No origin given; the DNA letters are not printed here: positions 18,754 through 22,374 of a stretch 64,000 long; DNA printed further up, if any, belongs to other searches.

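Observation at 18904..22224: Approximately 1100-aa fusion of Cas4/RecB-like nuclease, RNase H-like domain and Upf1/Dna2-like SF1 helicase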

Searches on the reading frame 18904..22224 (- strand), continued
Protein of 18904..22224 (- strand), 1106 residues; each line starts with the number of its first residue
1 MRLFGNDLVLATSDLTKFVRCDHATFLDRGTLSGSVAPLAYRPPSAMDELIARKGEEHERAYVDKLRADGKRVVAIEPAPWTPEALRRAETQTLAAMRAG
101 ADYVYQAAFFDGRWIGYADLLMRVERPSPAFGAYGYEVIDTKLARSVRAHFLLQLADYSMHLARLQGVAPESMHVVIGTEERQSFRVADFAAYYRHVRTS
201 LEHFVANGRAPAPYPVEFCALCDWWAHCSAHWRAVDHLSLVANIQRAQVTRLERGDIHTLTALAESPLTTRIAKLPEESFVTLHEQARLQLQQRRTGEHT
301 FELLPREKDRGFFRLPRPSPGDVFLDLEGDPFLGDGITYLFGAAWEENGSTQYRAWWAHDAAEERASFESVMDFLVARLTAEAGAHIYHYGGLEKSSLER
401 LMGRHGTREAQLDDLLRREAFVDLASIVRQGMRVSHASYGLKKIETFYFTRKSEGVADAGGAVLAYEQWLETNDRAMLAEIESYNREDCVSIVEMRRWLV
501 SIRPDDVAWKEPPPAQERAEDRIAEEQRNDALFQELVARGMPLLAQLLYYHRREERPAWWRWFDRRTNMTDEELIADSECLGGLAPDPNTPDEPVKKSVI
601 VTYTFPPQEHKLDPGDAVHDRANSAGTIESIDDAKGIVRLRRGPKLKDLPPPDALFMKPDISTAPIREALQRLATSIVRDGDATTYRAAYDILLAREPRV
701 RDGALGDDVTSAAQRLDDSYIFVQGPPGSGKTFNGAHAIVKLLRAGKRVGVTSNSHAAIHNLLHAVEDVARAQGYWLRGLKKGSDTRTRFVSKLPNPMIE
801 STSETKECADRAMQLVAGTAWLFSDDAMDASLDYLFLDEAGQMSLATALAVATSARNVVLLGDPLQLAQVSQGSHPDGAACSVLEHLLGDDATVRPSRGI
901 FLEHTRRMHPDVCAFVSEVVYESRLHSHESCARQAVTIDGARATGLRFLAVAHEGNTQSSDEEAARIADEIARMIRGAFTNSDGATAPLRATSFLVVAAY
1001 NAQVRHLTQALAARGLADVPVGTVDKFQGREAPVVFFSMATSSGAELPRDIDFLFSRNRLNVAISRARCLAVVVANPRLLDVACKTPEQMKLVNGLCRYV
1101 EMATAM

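Call 41: get_annotated_region(hit=H27, flank=9000)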
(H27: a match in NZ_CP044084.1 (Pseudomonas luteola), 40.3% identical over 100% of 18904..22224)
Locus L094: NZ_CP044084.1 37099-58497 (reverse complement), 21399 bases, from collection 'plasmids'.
description: Pseudomonas luteola strain FDAARGOS_637 plasmid unnamed1, complete sequence
organism: Pseudomonas luteola (NCBI taxid 47886)
taxonomy: Bacteria; Pseudomonadota; Gammaproteobacteria; Pseudomonadales; Pseudomonadaceae; Pseudomonas; Pseudomonas luteola
host: -; source: Homo sapiens,clinical isolate; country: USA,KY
typing (MOB-suite, as given by PLSDB): non-mobilizable
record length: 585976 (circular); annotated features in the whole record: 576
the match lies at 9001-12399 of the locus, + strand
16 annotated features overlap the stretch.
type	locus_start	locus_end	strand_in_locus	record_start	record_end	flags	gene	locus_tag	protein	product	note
CDS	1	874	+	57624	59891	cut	-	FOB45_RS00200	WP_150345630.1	sugar kinase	-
CDS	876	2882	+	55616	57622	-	-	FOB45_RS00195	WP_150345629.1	dynamin family protein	-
CDS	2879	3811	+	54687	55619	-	-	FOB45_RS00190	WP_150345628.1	hypothetical protein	-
CDS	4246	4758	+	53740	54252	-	-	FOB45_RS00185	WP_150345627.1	hypothetical protein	-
CDS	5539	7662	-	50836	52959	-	-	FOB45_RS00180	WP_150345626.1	ATP-binding protein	-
CDS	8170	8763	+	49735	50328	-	-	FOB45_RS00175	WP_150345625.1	hypothetical protein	-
CDS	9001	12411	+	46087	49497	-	-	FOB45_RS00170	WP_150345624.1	TM0106 family RecB-like putative nuclease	-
CDS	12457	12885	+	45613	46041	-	-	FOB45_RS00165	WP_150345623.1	hypothetical protein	-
CDS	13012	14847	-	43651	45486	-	-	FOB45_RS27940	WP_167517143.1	inositol monophosphatase family protein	-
CDS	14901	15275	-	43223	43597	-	-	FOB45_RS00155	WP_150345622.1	hypothetical protein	-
CDS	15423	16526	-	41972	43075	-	-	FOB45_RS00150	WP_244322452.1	WYL domain-containing protein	-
CDS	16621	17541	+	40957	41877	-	-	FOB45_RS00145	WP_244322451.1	hypothetical protein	-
CDS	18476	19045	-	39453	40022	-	-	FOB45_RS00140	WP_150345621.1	HD domain-containing protein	-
CDS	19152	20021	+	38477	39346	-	-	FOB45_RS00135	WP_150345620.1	WYL domain-containing protein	-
CDS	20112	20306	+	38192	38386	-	-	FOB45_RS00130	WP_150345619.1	hypothetical protein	-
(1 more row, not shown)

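Call 54: search_protein_families(library=padloc, alignment_id=A3, max_evalue=1e-8)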
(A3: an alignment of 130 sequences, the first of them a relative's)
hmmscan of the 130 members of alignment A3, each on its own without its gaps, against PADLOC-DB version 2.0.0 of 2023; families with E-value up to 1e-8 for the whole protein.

A. member 1, L008:6228-7898:- (557 aa): 0 families

B. families by the number of members that match (of 130 scanned): 111 families (the first 25 are shown)
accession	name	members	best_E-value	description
PDLC03636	MTase_III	3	3.6e-137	Type III methyltransferase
PDLC03644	MTase_III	3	3.2e-76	Type III methyltransferase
PDLC03633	MTase_III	3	1.3e-70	Type III methyltransferase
PDLC03354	MTase_II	3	7e-56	Type II methyltransferase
PDLC03637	MTase_III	3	5.1e-46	Type III methyltransferase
PDLC03634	MTase_III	3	1.6e-45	Type III methyltransferase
PDLC03641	MTase_III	3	8.5e-39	Type III methyltransferase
PDLC03638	MTase_III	3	2.1e-35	Type III methyltransferase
PDLC03635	MTase_III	3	1.3e-34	Type III methyltransferase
PDLC03640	MTase_III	3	6.9e-31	Type III methyltransferase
PDLC03642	MTase_III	3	2.1e-14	Type III methyltransferase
PDLC03040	REase_I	2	0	Type I restriction enzyme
PDLC03648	REase_III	2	3.9e-223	Type III restriction enzyme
PDLC03044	REase_I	2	2.4e-74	Type I restriction enzyme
PDLC03041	REase_I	2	8.4e-73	Type I restriction enzyme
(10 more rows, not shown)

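Call 55: search_protein_families(library=pfam, alignment_id=A3, max_evalue=0.00001)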
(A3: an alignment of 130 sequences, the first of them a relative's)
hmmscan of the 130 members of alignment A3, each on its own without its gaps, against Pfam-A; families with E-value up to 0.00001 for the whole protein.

A. member 1, L008:6228-7898:- (557 aa): 1 family
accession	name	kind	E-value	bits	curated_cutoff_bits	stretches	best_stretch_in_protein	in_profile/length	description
PF07228.17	SpoIIE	-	1.2e-38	133.4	25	1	373-555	2-191/192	Stage II sporulation protein E (SpoIIE)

B. families by the number of members that match (of 130 scanned): 117 families (the first 25 are shown)
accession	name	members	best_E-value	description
PF04851.21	ResIII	3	9.4e-20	Type III restriction enzyme, res subunit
PF11867.13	T1RH-like_C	2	1.7e-128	Type I restriction enzyme HindI endonuclease subunit-like, C-terminal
PF03747.19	ADP_ribosyl_GH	2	1.3e-72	ADP-ribosylglycohydrolase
PF01555.25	N6_N4_Mtase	2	2.4e-35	DNA methylase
PF08808.17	RES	2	2.8e-32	RES domain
PF00072.30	Response_reg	2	2.3e-24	Response regulator receiver domain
PF22679.2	T1R_D3-like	2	2.2e-23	Type I restriction enzyme subunit R domain 3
PF13424.12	TPR_12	2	6.8e-18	Tetratricopeptide repeat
PF00211.25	Guanylate_cyc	2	3.1e-17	Adenylate and Guanylate cyclase catalytic domain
PF01734.28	Patatin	2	7.8e-12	Patatin-like phospholipase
PF08281.18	Sigma70_r4_2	2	6e-09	Sigma-70, region 4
PF13286.11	HD_assoc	2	8.9e-08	Phosphohydrolase-associated domain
PF01966.28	HD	2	1.3e-06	HD domain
PF13337.12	BrxL_ATPase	1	3.2e-129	Lon-like protease BrxL-like, ATPase domain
PF20473.4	MmeI_Mtase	1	1.4e-90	MmeI, DNA-methyltransferase domain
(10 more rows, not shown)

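Call 56: predict_structure(alignment_id=A2)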
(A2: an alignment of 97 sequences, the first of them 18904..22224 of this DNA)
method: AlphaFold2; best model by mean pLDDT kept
length: 1106 residues; sequences in the alignment: 97
mean_pLDDT: 89.5   pTM: 0.82
mean pLDDT of the five models: 89.5, 88.9, 87.7, 87.5, 86.5
residues with pLDDT >= 90: 696; 70-90: 352; 50-70: 57; < 50: 1
segments of 3 or more residues with pLDDT < 50: none
pLDDT, mean of each block of 10 residues (from residue 1): 87 92 92 89 77 89 95 94 92 97 97 94 96 96 87 96 96 90 92 95 88 84 88 93 87 93 95 88 94 94 87 92 94 77 94 95 93 94 92 87 84 86 92 90 89 69 86 88 94 95 92 72 84 92 93 71 64 75 90 90 87 85 87 88 87 80 87 96 95 95 88 95 91 96 98 92 97 96 88 94 93 95 95 96 94 98 75 79 90 90 94 92 93 95 95 77 95 96 96 93 90 95 82 93 57 68 91 91 87 92 83
secondary structure, 60 per line:
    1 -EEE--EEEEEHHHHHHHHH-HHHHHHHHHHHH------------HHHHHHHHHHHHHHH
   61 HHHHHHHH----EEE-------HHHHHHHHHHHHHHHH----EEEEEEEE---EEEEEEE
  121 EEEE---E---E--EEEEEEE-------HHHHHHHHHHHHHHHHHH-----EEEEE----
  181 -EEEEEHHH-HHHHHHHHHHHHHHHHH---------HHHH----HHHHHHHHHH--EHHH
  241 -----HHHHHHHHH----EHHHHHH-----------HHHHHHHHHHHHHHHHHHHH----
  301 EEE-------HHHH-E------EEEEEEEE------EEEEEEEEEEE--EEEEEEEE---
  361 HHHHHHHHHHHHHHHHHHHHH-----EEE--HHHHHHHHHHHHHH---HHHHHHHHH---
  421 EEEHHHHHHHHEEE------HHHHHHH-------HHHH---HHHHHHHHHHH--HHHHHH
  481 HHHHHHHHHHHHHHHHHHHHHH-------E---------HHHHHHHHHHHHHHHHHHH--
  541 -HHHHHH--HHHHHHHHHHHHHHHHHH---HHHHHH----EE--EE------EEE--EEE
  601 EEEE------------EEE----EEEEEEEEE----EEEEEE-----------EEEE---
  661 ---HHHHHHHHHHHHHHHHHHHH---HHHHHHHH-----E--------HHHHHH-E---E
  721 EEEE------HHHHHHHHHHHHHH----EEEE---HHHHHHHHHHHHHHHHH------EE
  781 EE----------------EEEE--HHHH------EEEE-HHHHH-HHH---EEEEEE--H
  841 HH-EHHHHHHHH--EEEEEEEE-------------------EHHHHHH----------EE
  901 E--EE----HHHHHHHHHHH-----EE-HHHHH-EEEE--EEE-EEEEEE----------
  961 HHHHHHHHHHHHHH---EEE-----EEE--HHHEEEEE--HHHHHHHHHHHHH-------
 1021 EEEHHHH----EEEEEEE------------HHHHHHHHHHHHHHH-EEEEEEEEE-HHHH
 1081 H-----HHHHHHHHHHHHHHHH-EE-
elements in order (helices of 4 or more, strands of 3 or more residues): E2-4 E7-11 H12-20 H22-33 H46-68 E73-75 H83-98 E103-110 E114-124 E135-141 H149-166 E172-176 E182-186 H191-207 H217-220 H225-234 H246-254 H260-265 H277-296 E301-303 H311-314 E323-330 E337-347 E350-357 H361-381 E387-389 H392-405 H409-417 E421-423 H424-431 E432-434 H441-447 H455-458 H462-472 H475-502 H520-538 H542-547 H550-567 H571-576 E593-595 E598-604 E617-619 E624-632 E637-642 E654-657 H664-683 H687-694 H709-714 E720-724 H731-744 E749-752 H756-772 E779-782 E799-802 H805-808 E815-818 H820-824 E832-837 H845-852 E855-862 H883-888 E899-901 H910-920 H929-933 E935-938 E941-943 E945-950 H961-974 E978-980 E986-988 E994-998 H1001-1013 E1021-1023 H1024-1027 E1032-1038 H1051-1065 E1067-1075 H1077-1081 H1087-1102

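Call 58: fold_search(model_id=the predicted structure, library=pdb)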
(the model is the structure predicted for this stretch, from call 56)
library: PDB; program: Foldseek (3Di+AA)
matches with E <= 10: 1726; with E <= 0.001: 246
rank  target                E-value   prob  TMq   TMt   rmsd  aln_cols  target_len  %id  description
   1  5ean_A                6.1e-30  1.00  0.39  0.40  25.7      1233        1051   14  Crystal structure of Dna2 in complex with a 5' overhang DNA (released 2015-11-18)
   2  5eaw_A                2.8e-28  1.00  0.38  0.40  24.9      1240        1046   14  Crystal structure of Dna2 nuclease-helicase (released 2015-11-18)
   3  5eax_A                2.5e-27  1.00  0.38  0.40  25.5      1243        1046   13  Crystal structure of Dna2 in complex with an ssDNA (released 2015-11-18)
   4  4b3g_B                4.7e-25  1.00  0.37  0.63   6.6       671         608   18  crystal structure of Ighmbp2 helicase in complex with RNA (released 2012-09-26)
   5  4b3f                  4.9e-25  1.00  0.37  0.61   7.8       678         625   19  crystal structure of Ighmbp2 helicase (released 2012-09-26)
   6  4b3g_A                7.2e-25  1.00  0.37  0.62   6.8       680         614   18  crystal structure of Ighmbp2 helicase in complex with RNA (released 2012-09-26)
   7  2wjv_A                3.7e-23  1.00  0.35  0.49   6.5       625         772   18  Crystal structure of the complex between human nonsense mediated decay factors UPF1 and UPF2 (released 2009-07-07)
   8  2wjv_B                1.0e-22  1.00  0.34  0.47   6.6       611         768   18  Crystal structure of the complex between human nonsense mediated decay factors UPF1 and UPF2 (released 2009-07-07)
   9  8rd3_A                1.7e-22  1.00  0.36  0.59   7.5       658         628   19  Crystal structure of Saccharomyces cerevisiae Nmd4 protein bound to Upf1 helicase domain (released 2024-08-14)
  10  2gjk                  3.3e-22  1.00  0.35  0.58   8.5       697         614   18  Structural and functional insights into the human Upf1 helicase core (released 2007-01-09)
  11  2gk6_A                7.0e-22  1.00  0.35  0.59   6.8       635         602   18  Structural and Functional insights into the human Upf1 helicase core (released 2007-01-09)
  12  2xzp                  2.6e-21  1.00  0.36  0.59   8.1       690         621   17  Upf1 helicase (released 2011-03-30)
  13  9qwn_A                2.8e-21  1.00  0.36  0.49   7.8       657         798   18  Human UPF1 in complex with the histone stem loop RNA (released 2025-12-03)
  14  2xzo_A                2.9e-21  1.00  0.31  0.51   7.9       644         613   18  Upf1 helicase - RNA complex (released 2011-03-30)
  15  2xzl_A                3.8e-21  1.00  0.31  0.44   8.2       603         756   21  Upf1-RNA complex (released 2011-03-30)
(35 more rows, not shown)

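Call 90: find_encoding_contigs(protein=P0037, flank=8000, max_places=1)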
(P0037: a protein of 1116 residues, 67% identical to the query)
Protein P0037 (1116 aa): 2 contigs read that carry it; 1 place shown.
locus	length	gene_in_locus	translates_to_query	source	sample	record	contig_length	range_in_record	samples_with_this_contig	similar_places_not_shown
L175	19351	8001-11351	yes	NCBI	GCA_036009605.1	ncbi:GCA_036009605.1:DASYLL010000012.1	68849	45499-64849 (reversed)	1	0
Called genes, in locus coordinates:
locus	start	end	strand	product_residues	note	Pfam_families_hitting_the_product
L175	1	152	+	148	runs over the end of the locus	-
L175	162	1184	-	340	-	PF01965:DJ-1_PfpI, PF00165:HTH_AraC (faint), PF12833:HTH_18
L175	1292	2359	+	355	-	PF21320:WHD_Rv2258c, PF13489:Methyltransf_23, PF13847:Methyltransf_31, PF08241:Methyltransf_11, PF08242:Methyltransf_12, PF13649:Methyltransf_25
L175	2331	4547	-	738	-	PF00270:DEAD, PF00271:Helicase_C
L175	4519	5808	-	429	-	PF10923:BrxC_BrxD, PF13191:AAA_16 (faint)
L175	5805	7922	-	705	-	PF13208:TerB_N, PF05099:TerB, PF15615:TerB_C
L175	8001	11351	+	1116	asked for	PF13482:RNase_H_2, PF01443:Viral_helicase1 (faint), PF13086:AAA_11 (faint), PF13604:AAA_30, PF13087:AAA_12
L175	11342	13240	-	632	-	PF17816:PDZ_4 (weak), PF03572:Peptidase_S41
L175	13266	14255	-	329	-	PF01400:Astacin (weak)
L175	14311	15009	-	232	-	PF13557:Phenol_MetA_deg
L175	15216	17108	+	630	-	PF22614:Slo-like_RCK, PF06241:Castor_Poll_mid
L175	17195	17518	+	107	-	-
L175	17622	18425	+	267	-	-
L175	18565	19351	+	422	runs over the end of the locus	PF13884:Peptidase_S74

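Call 91: find_encoding_contigs(protein=P0047, flank=8000, max_places=1)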
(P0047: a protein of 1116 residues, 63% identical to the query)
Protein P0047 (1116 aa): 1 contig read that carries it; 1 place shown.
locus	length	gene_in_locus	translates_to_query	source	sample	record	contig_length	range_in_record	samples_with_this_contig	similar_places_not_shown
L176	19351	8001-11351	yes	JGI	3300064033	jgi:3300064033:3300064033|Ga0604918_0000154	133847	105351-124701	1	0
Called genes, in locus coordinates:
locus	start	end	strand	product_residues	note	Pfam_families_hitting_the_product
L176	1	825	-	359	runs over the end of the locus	PF09848:SLFN-g3_helicase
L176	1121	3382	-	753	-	PF00270:DEAD, PF04851:ResIII (weak), PF00271:Helicase_C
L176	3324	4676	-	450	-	PF10923:BrxC_BrxD, PF13191:AAA_16 (weak)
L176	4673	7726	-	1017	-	PF13208:TerB_N, PF05099:TerB, PF15615:TerB_C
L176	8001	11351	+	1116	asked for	PF13482:RNase_H_2, PF01443:Viral_helicase1 (faint), PF13086:AAA_11 (faint), PF13245:AAA_19 (weak), PF13604:AAA_30, PF13087:AAA_12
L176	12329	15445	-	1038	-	PF13715:CarbopepD_reg_2 (faint), PF13620:CarboxypepD_reg (weak)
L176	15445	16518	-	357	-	-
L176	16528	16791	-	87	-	-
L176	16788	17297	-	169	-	-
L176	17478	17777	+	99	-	PF05016:ParE_toxin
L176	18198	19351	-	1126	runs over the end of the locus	PF26549:Tricorn_N, PF26550:Tricorn_2nd, PF07676:PD40, PF26549:Tricorn_N, PF26550:Tricorn_2nd, PF07676:PD40, PF14684:Tricorn_C1, PF14685:PDZ_Tricorn, +4 more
